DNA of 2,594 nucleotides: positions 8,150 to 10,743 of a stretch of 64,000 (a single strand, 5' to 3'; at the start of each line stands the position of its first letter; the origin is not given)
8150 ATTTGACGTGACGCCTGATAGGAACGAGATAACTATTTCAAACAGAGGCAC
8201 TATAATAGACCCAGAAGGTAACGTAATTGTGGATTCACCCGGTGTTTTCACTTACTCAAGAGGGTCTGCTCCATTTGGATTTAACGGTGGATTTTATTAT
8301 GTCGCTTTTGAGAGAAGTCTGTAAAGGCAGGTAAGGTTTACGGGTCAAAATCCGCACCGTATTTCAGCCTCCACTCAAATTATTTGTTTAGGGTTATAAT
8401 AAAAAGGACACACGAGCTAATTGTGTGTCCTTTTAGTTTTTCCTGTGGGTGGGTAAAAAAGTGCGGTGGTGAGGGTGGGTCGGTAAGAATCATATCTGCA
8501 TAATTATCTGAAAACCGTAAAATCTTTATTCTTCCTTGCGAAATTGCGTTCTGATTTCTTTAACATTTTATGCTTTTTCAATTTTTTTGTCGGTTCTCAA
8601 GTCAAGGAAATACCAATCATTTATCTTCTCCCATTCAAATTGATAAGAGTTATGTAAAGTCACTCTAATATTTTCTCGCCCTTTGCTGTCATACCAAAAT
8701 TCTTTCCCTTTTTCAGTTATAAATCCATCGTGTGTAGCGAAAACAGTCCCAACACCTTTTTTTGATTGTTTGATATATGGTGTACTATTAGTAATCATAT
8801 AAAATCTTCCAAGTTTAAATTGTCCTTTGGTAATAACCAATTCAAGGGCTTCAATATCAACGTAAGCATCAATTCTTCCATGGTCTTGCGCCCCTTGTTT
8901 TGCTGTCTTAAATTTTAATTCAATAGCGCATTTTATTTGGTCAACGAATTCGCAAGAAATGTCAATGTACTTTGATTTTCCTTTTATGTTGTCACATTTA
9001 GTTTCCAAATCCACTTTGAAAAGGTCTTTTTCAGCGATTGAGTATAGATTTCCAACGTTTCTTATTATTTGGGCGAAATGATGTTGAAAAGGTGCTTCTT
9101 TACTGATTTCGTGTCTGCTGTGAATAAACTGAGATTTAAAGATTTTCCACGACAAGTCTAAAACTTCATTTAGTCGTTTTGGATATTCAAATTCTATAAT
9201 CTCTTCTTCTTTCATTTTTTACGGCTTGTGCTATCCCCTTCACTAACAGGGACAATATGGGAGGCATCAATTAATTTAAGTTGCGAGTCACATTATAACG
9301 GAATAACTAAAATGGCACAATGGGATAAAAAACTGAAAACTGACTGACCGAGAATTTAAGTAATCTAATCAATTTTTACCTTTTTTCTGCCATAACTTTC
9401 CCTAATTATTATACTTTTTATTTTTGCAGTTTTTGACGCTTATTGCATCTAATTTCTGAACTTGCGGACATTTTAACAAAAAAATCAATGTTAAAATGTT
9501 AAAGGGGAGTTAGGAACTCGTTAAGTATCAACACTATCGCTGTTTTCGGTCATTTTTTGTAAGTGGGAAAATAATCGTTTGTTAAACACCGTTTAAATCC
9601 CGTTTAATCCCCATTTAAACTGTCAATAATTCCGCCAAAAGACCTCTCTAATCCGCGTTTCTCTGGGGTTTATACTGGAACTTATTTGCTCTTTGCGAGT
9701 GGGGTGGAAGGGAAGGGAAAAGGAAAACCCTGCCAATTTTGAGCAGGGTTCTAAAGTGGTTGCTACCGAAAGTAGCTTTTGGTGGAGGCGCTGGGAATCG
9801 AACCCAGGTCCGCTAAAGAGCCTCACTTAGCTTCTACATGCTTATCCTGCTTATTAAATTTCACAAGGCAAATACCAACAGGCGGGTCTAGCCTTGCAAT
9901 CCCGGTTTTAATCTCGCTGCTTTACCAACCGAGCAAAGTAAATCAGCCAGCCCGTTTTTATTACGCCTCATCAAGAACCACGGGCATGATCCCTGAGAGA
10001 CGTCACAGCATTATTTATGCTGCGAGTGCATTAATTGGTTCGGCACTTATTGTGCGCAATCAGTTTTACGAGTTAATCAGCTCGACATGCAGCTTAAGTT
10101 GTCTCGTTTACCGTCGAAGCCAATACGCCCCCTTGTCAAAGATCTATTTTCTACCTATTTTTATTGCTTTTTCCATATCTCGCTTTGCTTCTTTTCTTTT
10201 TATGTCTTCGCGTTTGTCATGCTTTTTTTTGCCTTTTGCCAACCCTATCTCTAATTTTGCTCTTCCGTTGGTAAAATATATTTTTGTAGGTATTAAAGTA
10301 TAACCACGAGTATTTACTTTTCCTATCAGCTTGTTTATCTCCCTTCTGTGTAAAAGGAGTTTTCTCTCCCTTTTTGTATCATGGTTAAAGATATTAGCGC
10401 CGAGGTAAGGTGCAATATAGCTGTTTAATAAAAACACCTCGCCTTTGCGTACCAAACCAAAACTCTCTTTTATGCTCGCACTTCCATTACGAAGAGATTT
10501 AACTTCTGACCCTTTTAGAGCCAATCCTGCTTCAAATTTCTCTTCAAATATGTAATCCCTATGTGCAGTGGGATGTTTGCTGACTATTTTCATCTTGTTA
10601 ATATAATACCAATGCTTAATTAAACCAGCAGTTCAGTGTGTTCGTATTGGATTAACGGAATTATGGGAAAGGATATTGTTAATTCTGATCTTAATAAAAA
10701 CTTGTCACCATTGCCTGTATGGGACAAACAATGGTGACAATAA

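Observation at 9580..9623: Arrays of 11-bp-phased TTTAAA-core repeats at two distant intergenic sites (here and 50869-50923)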

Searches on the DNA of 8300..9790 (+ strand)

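Call 19: search_rna_families(source=window, start=8300, end=9790, threshold=evalue, max_evalue=10)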
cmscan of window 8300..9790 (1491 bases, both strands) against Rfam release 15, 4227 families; matches with E-value up to 10: 6.
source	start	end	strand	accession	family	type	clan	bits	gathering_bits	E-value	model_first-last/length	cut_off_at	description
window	9055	9201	+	RF01243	snR33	Gene; snRNA; snoRNA; HACA-box;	CL00027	20.1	45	0.61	1-183/183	no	Small nucleolar RNA snR33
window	8332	8438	+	RF04338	Plastid-psbJ-2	Cis-reg;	CL00152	18.5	65.6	1.3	1-144/144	no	Plastid-psbJ-2 3UTR RNA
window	8402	8434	-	RF02066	STnc320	Gene; sRNA;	-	17.5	50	3.4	20-47/55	no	Salmonella enterica sRNA STnc320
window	8387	8439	+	RF02066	STnc320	Gene; sRNA;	-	17.3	50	3.7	1-55/55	no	Salmonella enterica sRNA STnc320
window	8596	8712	-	RF02114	FAM13A-AS1_1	Gene; lncRNA;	-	16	70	7.9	1-118/118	no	FAM13A antisense RNA 1 conserved region 1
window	9709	9735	-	RF01716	PhotoRC-I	Cis-reg;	-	13.8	45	1.8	1-44/44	no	PhotoRC-I RNA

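Call 103: search_dna_similar(query=window:9216-9779:+, collection=phages, mode=distant, max_evalue=0.01, max_rows=10)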
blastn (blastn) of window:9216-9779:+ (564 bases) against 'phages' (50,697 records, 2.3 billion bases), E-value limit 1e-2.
No match.

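Call 104: search_dna_similar(query=window:9216-9779:+, collection=plasmids, mode=distant, max_evalue=0.01, max_rows=10)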
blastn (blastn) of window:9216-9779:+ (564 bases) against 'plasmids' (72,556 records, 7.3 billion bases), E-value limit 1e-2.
No match.

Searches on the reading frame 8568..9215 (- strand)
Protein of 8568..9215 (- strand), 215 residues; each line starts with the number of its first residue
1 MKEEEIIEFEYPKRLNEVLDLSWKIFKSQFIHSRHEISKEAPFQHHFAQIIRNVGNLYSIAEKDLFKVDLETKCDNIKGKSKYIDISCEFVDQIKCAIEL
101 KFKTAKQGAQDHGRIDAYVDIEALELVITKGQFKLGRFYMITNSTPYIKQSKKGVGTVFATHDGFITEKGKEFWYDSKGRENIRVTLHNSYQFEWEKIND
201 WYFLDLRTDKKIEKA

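Call 13: find_encoding_contigs(protein=window:8568-9215:-, flank=10000, max_places=6)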
Protein window:8568-9215:- (215 aa): 4 contigs read that carry it; 4 places shown.
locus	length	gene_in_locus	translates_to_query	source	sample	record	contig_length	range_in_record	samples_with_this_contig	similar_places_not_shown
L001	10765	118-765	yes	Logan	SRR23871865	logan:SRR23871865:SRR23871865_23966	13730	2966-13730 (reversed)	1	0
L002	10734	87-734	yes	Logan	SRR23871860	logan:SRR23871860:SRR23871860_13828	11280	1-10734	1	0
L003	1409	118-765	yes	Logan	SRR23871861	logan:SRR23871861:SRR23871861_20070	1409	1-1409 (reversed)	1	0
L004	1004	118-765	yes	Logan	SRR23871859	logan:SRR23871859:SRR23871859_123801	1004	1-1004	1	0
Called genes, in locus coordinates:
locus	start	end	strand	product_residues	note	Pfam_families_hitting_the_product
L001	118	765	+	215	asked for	-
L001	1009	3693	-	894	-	PF07715:Plug, PF00593:TonB_dep_Rec_b-barrel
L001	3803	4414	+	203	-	PF01725:Ham1p_like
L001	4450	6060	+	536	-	PF06418:CTP_synth_N, PF00117:GATase, PF07722:Peptidase_C26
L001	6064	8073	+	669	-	PF25255:WHD_RNase_II (weak), PF23161:HTH_RNase_II (weak), PF00773:RNB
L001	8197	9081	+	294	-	PF01145:Band_7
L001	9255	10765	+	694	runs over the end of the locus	PF00009:GTP_EFTU, PF01926:MMR_HSR1 (faint), PF22042:EF-G_D2, PF03144:GTP_EFTU_D2, PF14492:EFG_III, PF03764:EFG_IV, PF00679:EFG_C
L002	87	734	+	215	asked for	-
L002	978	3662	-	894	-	PF07715:Plug, PF00593:TonB_dep_Rec_b-barrel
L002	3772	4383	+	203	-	PF01725:Ham1p_like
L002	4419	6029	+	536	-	PF06418:CTP_synth_N, PF00117:GATase, PF07722:Peptidase_C26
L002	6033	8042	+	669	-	PF25255:WHD_RNase_II (weak), PF23161:HTH_RNase_II (weak), PF00773:RNB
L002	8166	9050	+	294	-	PF01145:Band_7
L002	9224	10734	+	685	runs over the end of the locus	?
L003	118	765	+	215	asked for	-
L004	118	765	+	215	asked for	-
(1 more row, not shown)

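Call 62: search_protein_families(library=pfam, proteins=[window:8568-9215:-], max_evalue=0.1)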
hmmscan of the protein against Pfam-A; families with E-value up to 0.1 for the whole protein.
window:8568-9215:- (215 aa): 0 families

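Call 86: search_protein_families(library=phrogs, proteins=[window:8568-9215:-], max_evalue=0.01)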
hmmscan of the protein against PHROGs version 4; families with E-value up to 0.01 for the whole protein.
window:8568-9215:- (215 aa): 0 families

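Call 87: search_solved_structures(query=window:8568-9215:-, max_evalue=1)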
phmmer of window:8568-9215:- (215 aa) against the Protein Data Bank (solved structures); distinct sequences matched with E-value up to 1: 3.
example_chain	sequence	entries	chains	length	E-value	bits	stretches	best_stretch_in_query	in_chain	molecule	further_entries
7bfy_A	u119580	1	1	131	0.6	13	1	116-181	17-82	Lectin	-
6tid_AAA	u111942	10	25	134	0.64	12.9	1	116-181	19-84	Lectin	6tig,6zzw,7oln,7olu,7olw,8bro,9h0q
2wq4_A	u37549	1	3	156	0.84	12.5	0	116-181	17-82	LECTIN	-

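Call 88: find_homologous_proteins(query=window:8568-9215:-, max_evalue=0.001)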
Query window:8568-9215:- (215 aa): 312 proteins with E <= 0.001 among 408 candidates; the best 120 are listed.
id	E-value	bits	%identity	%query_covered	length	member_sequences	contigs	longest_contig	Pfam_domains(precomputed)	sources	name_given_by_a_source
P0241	5.3e-141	485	100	100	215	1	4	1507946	-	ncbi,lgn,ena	-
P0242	7.1e-122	423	87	98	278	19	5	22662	-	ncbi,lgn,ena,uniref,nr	ncbi:hypothetical protein [uncultured Tenacibaculum sp.]|uniref:hypothetical protein n=1 Tax=uncultu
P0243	1.4e-121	422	87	100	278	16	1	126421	-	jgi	jgi:hypothetical protein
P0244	1.0e-117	409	86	98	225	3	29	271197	-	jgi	jgi:hypothetical protein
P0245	1.6e-116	406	83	100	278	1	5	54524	-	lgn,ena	-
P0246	7.8e-115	400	83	98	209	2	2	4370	-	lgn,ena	-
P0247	5.7e-113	394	82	98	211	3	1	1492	-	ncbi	-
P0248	1.5e-112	392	80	100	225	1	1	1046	-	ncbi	-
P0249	2.2e-112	392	80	100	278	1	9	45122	-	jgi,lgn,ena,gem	-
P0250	6.5e-111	387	82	96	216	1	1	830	-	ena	-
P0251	1.9e-109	382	82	96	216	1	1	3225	-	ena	-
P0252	2.9e-107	375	80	96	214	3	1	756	-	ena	-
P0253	7.8e-107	374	79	95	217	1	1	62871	-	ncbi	-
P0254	7.3e-105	367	78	96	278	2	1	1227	-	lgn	-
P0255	5.1e-104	365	77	98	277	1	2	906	-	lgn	-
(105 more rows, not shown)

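Call 89: find_encoding_contigs(protein=P0244, flank=4000, max_places=10)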
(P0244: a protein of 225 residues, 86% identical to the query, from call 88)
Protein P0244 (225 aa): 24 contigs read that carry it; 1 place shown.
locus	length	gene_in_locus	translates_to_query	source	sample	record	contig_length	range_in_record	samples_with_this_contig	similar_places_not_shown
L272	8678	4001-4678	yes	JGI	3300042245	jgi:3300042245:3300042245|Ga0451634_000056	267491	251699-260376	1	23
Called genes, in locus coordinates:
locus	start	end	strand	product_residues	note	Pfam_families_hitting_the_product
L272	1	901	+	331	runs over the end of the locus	PF01207:Dus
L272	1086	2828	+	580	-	PF21850:DUF6909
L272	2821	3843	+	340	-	PF01073:3Beta_HSD, PF01370:Epimerase, PF02719:Polysacc_synt_2, PF04321:RmlD_sub_bind, PF07993:NAD_binding_4, PF16363:GDP_Man_Dehyd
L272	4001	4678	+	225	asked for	-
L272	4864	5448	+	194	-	-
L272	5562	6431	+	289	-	PF00483:NTP_transferase, PF12804:NTP_transf_3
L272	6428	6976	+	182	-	PF00908:dTDP_sugar_isom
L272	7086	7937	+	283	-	PF01370:Epimerase, PF04321:RmlD_sub_bind, PF01073:3Beta_HSD (weak), PF02719:Polysacc_synt_2, PF16363:GDP_Man_Dehyd, PF07993:NAD_binding_4 (weak)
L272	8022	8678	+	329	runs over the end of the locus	PF01073:3Beta_HSD (weak), PF01370:Epimerase, PF02719:Polysacc_synt_2 (faint), PF04321:RmlD_sub_bind (weak), PF16363:GDP_Man_Dehyd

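Call 90: find_encoding_contigs(protein=P0242, flank=4000, max_places=10)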
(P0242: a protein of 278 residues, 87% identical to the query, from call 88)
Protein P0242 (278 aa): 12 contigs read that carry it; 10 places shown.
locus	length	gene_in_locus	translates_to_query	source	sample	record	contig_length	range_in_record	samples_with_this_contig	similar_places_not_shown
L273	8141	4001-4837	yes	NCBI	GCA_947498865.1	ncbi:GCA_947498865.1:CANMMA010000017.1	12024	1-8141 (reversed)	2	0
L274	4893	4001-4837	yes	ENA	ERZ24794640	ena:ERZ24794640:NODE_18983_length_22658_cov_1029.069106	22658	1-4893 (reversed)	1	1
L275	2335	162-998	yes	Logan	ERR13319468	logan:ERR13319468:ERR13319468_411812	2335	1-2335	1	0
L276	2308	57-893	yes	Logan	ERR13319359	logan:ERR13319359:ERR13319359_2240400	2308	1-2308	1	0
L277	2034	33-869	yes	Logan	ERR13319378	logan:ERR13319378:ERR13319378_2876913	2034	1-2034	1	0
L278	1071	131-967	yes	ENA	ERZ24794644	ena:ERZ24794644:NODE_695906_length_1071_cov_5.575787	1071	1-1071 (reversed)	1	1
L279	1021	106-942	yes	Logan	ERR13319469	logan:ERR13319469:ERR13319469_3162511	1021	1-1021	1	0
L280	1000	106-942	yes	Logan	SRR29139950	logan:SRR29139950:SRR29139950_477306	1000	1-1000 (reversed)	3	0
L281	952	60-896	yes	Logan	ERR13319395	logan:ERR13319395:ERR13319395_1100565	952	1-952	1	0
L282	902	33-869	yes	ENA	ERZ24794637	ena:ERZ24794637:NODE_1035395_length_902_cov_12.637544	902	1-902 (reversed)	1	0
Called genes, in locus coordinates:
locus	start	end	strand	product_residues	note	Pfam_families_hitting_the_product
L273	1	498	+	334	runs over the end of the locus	PF16872:putAbiC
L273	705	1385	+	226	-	-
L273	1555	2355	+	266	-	PF07285:DUF1444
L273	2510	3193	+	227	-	-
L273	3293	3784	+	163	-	-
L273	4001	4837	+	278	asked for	-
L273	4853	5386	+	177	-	-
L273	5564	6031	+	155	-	-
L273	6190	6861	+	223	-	-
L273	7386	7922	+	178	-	-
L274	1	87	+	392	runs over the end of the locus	PF02746:MR_MLE_N, PF13378:MR_MLE_C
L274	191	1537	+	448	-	PF10142:PhoPQ_related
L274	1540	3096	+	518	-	PF00474:SSF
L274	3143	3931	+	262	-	PF23500:DUF7133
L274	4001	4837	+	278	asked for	-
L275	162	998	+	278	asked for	-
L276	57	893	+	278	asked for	-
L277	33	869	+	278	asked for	-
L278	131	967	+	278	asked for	-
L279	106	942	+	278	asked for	-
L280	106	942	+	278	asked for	-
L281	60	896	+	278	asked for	-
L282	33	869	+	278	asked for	-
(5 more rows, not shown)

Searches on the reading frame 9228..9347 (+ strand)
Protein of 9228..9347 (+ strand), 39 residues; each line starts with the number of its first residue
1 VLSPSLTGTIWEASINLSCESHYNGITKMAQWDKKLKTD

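Call 36: find_encoding_contigs(protein=window:9228-9347:+, flank=10000, max_places=10)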
Protein window:9228-9347:+ (39 aa): no gene with exactly this product is on record in the collection.

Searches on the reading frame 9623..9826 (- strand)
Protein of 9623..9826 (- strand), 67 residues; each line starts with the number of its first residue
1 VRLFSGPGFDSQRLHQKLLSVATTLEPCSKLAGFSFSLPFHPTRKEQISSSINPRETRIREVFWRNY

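Call 35: find_encoding_contigs(protein=window:9623-9826:-, flank=10000, max_places=10)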
Protein window:9623-9826:- (67 aa): no gene with exactly this product is on record in the collection.

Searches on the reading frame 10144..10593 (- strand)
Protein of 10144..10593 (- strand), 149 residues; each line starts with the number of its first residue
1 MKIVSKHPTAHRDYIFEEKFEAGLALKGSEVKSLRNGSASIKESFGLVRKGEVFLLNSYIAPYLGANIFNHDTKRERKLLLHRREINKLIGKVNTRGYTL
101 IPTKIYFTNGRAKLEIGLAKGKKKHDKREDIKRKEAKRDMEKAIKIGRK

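Call 32: find_encoding_contigs(protein=window:10144-10593:-, flank=10000, max_places=10)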
Protein window:10144-10593:- (149 aa): 3 contigs read that carry it; 3 places shown.
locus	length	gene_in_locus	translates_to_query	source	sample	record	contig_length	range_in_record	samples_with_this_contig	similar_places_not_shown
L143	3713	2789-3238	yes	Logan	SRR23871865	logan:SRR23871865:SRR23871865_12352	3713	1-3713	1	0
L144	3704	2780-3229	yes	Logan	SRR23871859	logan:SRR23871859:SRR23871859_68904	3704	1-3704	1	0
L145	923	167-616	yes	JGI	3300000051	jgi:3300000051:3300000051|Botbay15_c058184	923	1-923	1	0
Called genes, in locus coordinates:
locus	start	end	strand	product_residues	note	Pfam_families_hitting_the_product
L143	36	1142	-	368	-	PF04551:GcpE, PF26540:GcpE_C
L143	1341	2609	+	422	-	PF13609:Porin_4, PF00267:Porin_1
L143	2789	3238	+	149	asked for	PF01668:SmpB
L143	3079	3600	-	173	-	-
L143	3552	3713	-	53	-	?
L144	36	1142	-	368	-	PF04551:GcpE, PF26540:GcpE_C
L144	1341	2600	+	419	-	-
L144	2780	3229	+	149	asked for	PF01668:SmpB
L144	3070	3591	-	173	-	-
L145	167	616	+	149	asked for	PF01668:SmpB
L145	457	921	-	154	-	?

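Call 68: find_homologous_proteins(query=window:10144-10593:-, max_evalue=1e-30)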
Query window:10144-10593:- (149 aa): 7580 proteins with E <= 1e-30 among 8000 candidates; the best 120 are listed.
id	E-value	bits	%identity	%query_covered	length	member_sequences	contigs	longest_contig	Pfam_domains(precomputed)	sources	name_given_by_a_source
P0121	8.7e-77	274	86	99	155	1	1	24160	PF01668.24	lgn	-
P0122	8.9e-77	274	86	100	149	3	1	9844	PF01668.24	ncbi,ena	-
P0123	9.6e-77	273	86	99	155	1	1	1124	PF01668.24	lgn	-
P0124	1.8e-75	269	86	97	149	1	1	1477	PF01668.24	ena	-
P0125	2.1e-75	269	86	97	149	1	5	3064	PF01668.24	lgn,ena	-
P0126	9.2e-75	267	83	99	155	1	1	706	PF01668.24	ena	-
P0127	8.2e-74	264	83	97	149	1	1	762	PF01668.24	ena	-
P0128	1.3e-73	263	100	83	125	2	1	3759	PF01668.24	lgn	-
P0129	3.0e-72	259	83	97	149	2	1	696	PF01668.24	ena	-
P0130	9.8e-72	257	84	97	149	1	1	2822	PF01668.24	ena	-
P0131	5.0e-70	252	83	97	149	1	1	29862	PF01668.24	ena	-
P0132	9.5e-70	251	79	97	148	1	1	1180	PF01668.24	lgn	-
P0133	2.5e-69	249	79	97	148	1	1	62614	PF01668.24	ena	-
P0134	1.5e-68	247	78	97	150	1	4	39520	PF01668.24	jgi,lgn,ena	-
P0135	4.1e-68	245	77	97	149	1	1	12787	PF01668.24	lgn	-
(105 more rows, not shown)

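Call 69: find_encoding_contigs(protein=P0121, flank=7000, max_places=2)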
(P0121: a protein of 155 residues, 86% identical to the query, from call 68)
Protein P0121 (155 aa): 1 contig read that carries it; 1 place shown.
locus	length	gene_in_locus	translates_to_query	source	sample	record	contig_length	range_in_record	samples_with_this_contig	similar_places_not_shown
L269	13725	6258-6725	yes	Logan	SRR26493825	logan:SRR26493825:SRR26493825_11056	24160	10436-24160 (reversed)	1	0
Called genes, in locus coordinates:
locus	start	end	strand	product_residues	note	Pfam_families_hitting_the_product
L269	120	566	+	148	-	PF13279:4HBT_2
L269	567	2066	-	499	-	PF00089:Trypsin, PF13365:Trypsin_2, PF00595:PDZ (weak), PF12812:PDZ_1 (faint), PF13180:PDZ_2, PF00595:PDZ (weak), PF13180:PDZ_2 (weak), PF17820:PDZ_6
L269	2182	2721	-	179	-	PF13238:AAA_18 (weak), PF01202:SKI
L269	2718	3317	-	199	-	PF00677:Lum_binding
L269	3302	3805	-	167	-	PF01252:Peptidase_A8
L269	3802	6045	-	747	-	PF13174:TPR_6 (faint), PF07719:TPR_2 (faint), PF12895:ANAPC3 (faint), PF00515:TPR_1 (faint)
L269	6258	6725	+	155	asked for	PF01668:SmpB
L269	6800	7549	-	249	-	PF02146:SIR2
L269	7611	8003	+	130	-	PF00507:Oxidored_q4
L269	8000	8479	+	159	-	PF01058:Oxidored_q6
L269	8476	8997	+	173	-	PF00329:Complex1_30kDa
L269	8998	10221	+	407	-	PF00346:Complex1_49kDa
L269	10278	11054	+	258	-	PF13505:OMP_b-brl (weak)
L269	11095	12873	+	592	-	PF00474:SSF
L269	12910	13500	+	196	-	PF12797:Fer4_2 (faint), PF13237:Fer4_10 (faint), PF12838:Fer4_7, PF13187:Fer4_9, PF13484:Fer4_16 (faint), PF00037:Fer4 (weak)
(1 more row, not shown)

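Call 70: find_encoding_contigs(protein=P0131, flank=7000, max_places=2)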
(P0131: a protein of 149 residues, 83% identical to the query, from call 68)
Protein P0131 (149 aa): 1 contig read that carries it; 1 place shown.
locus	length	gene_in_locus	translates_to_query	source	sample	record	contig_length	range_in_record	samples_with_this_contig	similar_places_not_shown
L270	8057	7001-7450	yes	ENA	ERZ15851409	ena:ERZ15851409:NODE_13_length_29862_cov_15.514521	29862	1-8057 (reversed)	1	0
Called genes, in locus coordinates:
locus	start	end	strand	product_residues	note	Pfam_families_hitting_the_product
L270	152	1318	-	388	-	PF00083:Sugar_tr, PF07690:MFS_1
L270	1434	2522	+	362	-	PF01168:Ala_racemase_N, PF00842:Ala_racemase_C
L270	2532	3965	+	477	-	-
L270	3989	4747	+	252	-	PF02405:MlaE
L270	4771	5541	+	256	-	PF00005:ABC_tran, PF13304:AAA_21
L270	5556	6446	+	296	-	PF02470:MlaD, PF28544:Helical_needle (weak)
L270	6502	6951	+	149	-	PF02580:Tyr_Deacylase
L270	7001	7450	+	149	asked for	PF01668:SmpB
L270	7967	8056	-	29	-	?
